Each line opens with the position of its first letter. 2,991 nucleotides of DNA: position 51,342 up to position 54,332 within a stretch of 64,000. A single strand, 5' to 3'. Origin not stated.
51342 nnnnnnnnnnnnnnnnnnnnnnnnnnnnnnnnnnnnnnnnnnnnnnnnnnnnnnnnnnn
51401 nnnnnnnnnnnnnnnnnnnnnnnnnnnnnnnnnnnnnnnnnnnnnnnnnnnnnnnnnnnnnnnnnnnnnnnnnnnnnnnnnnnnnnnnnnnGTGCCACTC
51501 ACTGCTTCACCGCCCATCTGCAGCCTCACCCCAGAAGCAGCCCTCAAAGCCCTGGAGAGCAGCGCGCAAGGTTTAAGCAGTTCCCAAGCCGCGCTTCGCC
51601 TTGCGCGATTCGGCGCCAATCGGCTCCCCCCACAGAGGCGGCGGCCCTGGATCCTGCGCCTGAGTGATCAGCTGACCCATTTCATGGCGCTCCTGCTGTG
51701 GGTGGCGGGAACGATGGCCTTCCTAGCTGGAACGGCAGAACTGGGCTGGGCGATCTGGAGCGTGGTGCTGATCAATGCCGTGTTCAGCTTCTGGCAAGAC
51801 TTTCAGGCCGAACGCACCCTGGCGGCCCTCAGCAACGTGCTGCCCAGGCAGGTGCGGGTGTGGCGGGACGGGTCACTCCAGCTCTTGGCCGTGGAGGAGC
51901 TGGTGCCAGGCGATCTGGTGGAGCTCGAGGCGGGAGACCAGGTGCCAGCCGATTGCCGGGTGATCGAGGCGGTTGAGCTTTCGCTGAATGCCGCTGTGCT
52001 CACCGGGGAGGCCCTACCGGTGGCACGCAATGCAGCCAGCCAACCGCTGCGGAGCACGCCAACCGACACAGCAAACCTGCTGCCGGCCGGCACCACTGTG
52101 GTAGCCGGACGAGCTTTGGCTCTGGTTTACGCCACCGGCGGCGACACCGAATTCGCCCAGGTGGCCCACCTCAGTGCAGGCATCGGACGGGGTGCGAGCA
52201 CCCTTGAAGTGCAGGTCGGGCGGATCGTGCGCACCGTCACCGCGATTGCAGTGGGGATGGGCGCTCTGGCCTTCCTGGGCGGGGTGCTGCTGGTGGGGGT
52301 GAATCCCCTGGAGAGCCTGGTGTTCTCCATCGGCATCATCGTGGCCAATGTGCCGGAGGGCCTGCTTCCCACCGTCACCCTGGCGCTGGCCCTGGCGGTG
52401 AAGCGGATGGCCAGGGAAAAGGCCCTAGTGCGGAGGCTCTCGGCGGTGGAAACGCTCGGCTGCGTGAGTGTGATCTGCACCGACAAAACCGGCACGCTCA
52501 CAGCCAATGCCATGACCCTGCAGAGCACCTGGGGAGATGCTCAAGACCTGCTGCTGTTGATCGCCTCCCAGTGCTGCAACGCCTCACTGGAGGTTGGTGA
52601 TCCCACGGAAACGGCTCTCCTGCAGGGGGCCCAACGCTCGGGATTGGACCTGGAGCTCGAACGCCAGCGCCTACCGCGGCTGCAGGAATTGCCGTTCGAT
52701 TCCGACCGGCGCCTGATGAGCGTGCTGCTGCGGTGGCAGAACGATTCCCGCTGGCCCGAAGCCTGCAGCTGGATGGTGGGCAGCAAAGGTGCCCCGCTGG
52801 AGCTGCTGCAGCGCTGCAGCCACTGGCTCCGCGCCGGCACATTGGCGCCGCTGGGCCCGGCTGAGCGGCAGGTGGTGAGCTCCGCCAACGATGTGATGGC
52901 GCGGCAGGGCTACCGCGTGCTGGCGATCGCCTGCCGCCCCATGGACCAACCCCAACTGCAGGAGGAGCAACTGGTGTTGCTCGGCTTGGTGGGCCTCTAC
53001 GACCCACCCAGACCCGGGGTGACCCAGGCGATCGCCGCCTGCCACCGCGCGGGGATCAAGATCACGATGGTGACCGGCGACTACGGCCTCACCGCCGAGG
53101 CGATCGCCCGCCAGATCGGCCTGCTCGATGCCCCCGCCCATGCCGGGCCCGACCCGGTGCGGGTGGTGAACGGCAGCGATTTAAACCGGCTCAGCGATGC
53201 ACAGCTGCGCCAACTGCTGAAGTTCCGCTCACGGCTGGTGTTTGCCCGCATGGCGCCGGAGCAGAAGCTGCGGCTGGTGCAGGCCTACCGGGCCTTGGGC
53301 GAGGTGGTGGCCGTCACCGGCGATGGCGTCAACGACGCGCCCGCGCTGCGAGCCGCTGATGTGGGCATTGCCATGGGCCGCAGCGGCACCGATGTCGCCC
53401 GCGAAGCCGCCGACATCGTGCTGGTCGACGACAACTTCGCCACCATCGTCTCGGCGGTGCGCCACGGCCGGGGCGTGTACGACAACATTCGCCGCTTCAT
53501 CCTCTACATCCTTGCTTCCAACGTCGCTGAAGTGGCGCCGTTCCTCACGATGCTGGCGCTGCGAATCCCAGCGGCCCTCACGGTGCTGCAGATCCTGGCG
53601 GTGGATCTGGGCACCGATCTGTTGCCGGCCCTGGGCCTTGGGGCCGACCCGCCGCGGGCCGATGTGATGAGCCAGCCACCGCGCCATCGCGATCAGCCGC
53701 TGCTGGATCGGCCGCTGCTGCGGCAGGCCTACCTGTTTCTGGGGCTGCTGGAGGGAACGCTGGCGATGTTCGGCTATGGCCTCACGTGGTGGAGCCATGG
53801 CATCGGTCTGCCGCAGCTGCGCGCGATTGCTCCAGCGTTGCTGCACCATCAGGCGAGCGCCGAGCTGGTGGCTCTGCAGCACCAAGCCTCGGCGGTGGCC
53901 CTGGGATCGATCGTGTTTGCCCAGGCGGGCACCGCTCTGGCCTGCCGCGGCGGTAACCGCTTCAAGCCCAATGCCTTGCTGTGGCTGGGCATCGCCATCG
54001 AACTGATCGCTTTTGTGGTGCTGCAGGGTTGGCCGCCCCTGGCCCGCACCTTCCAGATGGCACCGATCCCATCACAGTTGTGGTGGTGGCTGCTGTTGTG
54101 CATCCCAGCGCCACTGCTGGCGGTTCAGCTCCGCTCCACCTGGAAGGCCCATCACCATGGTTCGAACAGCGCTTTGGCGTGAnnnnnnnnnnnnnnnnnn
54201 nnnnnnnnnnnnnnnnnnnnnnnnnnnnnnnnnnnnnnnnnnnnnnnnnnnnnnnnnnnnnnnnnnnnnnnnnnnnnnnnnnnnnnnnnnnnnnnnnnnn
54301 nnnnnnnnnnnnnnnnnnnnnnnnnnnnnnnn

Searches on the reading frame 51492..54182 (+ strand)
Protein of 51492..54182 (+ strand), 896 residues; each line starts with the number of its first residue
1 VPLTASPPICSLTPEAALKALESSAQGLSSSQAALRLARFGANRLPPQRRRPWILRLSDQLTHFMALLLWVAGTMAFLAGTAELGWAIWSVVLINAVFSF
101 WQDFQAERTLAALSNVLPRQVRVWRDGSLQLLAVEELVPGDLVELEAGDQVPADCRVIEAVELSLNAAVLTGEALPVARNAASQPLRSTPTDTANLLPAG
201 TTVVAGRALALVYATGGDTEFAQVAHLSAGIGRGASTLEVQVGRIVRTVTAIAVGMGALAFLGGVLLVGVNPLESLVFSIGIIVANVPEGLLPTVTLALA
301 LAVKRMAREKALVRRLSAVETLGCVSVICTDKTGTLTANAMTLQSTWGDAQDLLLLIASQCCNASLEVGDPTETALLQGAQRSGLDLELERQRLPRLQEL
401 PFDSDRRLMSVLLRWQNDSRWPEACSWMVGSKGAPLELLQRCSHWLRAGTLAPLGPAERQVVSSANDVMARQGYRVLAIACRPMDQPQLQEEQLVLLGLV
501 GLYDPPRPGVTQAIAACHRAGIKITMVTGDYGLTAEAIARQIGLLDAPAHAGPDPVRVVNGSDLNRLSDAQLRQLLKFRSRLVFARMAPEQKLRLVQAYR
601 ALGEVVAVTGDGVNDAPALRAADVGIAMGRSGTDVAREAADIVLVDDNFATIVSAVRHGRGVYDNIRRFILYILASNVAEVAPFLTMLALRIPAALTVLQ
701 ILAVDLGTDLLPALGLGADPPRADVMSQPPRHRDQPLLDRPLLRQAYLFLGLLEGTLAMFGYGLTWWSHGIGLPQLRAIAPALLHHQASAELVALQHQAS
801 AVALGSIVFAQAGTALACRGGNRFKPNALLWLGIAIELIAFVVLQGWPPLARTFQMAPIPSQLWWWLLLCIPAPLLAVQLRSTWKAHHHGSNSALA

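Call 67: search_protein_families(library=ncbifam, proteins=[window:51492-54182:+], max_evalue=1e-10)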
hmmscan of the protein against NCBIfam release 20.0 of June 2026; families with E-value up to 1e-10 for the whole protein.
window:51492-54182:+ (896 aa): 19 families
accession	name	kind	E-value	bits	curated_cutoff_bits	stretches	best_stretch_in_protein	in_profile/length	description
TIGR01106.1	ATPase-IIC_X-K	subfamily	2.9e-156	522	946.1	2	368-764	422-845/997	Na,H/K antiporter P-type ATPase subunit alpha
TIGR01522.1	ATPase-IIA2_Ca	equivalog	6.6e-154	513.8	798.3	1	9-746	4-730/854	calcium-transporting P-type ATPase, PMR1-type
TIGR01116.1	ATPase-IIA1_Ca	equivalog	2.4e-137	459.2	703.4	2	394-769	373-704/799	calcium-translocating P-type ATPase, SERCA-type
TIGR01517.1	ATPase-IIB_Ca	equivalog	4e-125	419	507.05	1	22-744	50-767/882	calcium-translocating P-type ATPase, PMCA-type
TIGR01523.1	ATPase-IID_K-Na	equivalog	7.3e-114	381.4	645.05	3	368-760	457-852/997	potassium/sodium efflux P-type ATPase, fungal-type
TIGR01524.1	ATPase-IIIB_Mg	equivalog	3.3e-110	369.4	610.75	1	15-689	21-687/867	magnesium-translocating P-type ATPase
TIGR01647.1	ATPase-IIIA_H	equivalog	1.1e-108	364.5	615.5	1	27-704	1-633/755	plasma-membrane proton-efflux P-type ATPase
NF011702.0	PRK15122.1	subfamily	5.6e-98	329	975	1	14-690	36-727/907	magnesium-translocating P-type ATPase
TIGR01494.1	ATPase_P-type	subfamily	1.8e-86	290.5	62.3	4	583-690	365-466/478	HAD-IC family P-type ATPase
TIGR01525.1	ATPase-IB_hvy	subfamily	2.9e-68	231.1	346.25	2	65-346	1-271/560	heavy metal translocating P-type ATPase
TIGR01657.1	P-ATPase-V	hypoth_equivalog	7.2e-52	176.1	618.25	3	25-346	137-469/1055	ATP13A2 family polyamine export P-type ATPase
TIGR01512.1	ATPase-IB2_Cd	subfamily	7.9e-52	176.6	313.5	2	583-686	367-466/494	cadmium family heavy metal-translocating P-type ATPase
TIGR01511.1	ATPase-IB1_Cu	subfamily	4.1e-46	158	397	2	583-681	410-504/542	copper-translocating P-type ATPase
NF008262.1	PRK11033.1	equivalog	7.8e-37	127.1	1005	2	77-388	191-488/731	zinc/cadmium/mercury/lead-transporting ATPase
TIGR01497.1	kdpB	equivalog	1e-36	126.3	527.9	2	584-680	489-584/675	potassium-transporting ATPase subunit KdpB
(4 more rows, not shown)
